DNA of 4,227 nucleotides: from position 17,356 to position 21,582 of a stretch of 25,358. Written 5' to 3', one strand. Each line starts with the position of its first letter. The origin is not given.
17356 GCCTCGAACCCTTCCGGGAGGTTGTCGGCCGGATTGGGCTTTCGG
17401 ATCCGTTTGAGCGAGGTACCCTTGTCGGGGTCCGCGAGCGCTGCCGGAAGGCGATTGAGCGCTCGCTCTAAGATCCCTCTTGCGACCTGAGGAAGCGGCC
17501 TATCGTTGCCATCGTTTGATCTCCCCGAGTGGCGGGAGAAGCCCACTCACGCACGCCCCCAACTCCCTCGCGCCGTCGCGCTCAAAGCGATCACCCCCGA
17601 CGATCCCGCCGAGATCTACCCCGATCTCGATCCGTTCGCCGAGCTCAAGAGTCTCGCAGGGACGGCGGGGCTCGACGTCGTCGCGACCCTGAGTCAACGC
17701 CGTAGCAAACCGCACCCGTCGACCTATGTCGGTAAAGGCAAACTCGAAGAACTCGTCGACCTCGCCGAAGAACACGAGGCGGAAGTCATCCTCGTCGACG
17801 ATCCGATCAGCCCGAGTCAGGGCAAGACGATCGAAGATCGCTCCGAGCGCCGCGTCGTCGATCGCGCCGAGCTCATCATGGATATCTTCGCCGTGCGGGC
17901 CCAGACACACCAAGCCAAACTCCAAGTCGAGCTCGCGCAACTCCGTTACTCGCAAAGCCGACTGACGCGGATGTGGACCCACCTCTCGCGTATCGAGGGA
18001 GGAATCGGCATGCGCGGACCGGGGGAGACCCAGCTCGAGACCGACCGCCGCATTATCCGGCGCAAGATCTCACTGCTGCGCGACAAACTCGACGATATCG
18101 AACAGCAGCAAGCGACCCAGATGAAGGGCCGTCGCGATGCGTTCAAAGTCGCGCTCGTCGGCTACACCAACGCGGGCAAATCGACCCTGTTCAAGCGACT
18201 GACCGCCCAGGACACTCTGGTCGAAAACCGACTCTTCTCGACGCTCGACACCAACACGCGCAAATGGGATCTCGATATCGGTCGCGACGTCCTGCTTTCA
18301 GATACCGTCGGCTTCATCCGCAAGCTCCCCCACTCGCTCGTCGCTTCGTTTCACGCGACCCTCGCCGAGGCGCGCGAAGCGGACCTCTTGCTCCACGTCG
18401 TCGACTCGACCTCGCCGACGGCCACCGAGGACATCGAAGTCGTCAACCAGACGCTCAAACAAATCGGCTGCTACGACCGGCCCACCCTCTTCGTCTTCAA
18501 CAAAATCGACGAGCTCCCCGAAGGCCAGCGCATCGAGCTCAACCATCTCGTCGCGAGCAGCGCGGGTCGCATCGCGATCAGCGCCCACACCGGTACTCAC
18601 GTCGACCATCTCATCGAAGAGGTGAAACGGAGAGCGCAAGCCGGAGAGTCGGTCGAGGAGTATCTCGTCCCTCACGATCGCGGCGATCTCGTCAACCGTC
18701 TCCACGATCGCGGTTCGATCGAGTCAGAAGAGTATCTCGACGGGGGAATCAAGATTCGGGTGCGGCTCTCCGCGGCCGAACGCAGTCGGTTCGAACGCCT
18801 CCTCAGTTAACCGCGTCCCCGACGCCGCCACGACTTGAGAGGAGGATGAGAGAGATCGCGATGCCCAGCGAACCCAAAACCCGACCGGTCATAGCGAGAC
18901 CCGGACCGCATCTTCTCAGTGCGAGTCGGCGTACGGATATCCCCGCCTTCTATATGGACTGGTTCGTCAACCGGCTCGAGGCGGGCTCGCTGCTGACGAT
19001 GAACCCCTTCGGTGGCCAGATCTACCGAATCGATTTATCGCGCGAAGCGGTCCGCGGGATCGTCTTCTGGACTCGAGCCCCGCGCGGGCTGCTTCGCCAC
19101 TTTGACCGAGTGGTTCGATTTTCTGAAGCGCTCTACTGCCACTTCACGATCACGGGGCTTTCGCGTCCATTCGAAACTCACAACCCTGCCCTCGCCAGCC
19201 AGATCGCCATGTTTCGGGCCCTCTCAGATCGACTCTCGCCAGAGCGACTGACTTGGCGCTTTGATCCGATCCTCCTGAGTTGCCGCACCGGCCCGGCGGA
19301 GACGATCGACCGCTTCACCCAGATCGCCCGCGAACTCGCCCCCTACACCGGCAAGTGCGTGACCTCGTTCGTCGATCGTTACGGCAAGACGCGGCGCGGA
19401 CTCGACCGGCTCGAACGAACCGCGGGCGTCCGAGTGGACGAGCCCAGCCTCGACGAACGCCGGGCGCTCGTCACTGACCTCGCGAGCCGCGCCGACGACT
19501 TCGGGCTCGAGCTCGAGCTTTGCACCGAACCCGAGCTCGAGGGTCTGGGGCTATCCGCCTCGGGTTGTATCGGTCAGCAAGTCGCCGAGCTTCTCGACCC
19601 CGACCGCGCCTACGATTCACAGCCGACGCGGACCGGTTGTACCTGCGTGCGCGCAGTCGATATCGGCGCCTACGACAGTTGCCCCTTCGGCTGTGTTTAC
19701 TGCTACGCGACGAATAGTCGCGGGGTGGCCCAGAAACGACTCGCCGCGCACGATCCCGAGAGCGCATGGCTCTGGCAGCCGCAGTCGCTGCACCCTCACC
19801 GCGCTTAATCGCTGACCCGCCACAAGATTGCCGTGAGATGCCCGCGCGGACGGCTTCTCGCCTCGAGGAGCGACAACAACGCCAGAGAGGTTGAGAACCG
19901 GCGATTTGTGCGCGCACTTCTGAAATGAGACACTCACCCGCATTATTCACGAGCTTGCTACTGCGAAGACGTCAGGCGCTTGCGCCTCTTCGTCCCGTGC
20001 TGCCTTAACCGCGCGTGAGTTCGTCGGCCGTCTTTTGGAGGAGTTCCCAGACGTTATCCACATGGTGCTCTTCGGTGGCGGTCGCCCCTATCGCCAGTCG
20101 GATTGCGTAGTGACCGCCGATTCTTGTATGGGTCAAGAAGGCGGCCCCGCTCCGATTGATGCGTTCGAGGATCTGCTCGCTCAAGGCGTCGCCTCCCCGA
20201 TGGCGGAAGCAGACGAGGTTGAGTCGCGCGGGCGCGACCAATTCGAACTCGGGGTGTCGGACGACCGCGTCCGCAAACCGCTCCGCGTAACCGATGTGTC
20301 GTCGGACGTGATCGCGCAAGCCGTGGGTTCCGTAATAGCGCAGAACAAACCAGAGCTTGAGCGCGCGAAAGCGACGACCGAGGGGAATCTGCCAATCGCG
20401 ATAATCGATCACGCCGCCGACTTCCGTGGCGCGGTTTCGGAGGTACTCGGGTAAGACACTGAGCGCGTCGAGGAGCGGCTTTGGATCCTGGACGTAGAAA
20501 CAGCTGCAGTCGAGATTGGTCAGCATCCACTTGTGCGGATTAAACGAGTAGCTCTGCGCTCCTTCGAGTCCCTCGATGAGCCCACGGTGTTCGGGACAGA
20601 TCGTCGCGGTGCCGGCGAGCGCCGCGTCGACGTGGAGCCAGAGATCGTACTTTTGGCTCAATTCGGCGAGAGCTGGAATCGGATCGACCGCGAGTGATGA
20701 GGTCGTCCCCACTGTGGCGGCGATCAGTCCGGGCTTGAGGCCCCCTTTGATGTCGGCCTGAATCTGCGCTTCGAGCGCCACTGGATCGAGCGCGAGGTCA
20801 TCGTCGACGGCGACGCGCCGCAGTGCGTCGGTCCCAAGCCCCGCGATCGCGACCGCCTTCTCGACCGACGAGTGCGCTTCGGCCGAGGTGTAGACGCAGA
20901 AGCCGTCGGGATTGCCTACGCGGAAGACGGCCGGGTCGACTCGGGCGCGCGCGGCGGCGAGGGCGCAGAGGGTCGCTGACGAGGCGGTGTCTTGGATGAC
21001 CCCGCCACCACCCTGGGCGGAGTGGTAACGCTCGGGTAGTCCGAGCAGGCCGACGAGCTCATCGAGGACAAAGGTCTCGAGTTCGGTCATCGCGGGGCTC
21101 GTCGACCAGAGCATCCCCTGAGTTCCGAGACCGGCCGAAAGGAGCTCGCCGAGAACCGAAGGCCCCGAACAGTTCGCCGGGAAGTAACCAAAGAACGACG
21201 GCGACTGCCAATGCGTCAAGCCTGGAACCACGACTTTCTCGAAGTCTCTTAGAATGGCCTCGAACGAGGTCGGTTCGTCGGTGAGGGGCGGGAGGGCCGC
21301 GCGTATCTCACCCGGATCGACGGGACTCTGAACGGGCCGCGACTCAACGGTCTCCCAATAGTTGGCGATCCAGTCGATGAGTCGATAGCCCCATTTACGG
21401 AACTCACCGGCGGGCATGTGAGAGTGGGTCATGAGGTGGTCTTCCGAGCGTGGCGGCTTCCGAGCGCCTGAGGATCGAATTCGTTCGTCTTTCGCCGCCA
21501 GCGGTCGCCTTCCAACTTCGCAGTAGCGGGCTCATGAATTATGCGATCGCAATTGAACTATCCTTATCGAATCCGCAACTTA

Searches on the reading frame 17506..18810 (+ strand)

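Call 31: search_protein_families(library=pfam, proteins=[window:17506-18810:+], max_evalue=0.01)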
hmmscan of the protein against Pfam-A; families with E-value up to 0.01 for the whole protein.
window:17506-18810:+ (434 aa): 11 families
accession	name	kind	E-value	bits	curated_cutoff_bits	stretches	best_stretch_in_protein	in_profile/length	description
PF16360.10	GTP-bdg_M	-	1.3e-30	106.2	29.5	1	131-209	1-79/79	GTP-binding GTPase Middle Region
PF13167.11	GTP-bdg_N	-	7.3e-29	100.6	25.4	1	45-129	5-89/89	GTP-binding GTPase N-terminal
PF01926.29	MMR_HSR1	-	1.9e-22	80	21.9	1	214-333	1-113/113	50S ribosome-binding GTPase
PF02421.24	FeoB_N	-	1e-08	35.3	27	1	214-372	2-155/156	Ferrous iron transport protein B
PF19275.4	HflX_C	-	2.3e-07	31.2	26.4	1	349-433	6-91/102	HflX C-terminal domain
PF00009.33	GTP_EFTU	-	0.0013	18.8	26.5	0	288-375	89-184/188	Elongation factor Tu GTP binding domain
PF16897.10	MMR_HSR1_Xtn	-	0.0014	19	35.2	1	325-373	56-100/106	C-terminal region of MMR_HSR1 domain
PF00350.29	Dynamin_N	-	0.0032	18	27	0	215-240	1-26/168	Dynamin family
PF03193.22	RsgA_GTPase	-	0.0035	17.6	30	0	200-243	94-137/174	RsgA GTPase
PF08477.19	Roc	-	0.0079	16.9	27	0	214-335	1-119/119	Ras of Complex, Roc, domain of DAPkinase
PF09439.16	SRPRB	-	0.0093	15.8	25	0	214-303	5-84/178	Signal recognition particle receptor beta subunit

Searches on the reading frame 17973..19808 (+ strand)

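Call 31: search_protein_families(library=pfam, proteins=[window:17973-19808:+], max_evalue=0.01)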
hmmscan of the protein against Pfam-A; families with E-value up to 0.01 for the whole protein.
window:17973-19808:+ (611 aa): 1 family
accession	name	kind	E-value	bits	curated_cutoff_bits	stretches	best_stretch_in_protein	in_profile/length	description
PF08902.16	DUF1848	-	8.9e-77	258.9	30.5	1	315-579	2-262/262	Domain of unknown function (DUF1848)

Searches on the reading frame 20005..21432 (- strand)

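Call 31: search_protein_families(library=pfam, proteins=[window:20005-21432:-], max_evalue=0.01)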
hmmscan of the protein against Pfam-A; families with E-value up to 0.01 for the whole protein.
window:20005-21432:- (475 aa): 3 families
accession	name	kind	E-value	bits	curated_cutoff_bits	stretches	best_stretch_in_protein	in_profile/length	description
PF00282.25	Pyridoxal_deC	-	7.7e-103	344.6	27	1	43-411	4-374/375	Pyridoxal-dependent decarboxylase conserved domain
PF00266.25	Aminotran_5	-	0.003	17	21.5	1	176-271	88-177/371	Aminotransferase class-V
PF05889.19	SepSecS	-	0.0069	15.6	21.1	1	180-273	105-195/389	O-phosphoseryl-tRNA(Sec) selenium transferase, SepSecS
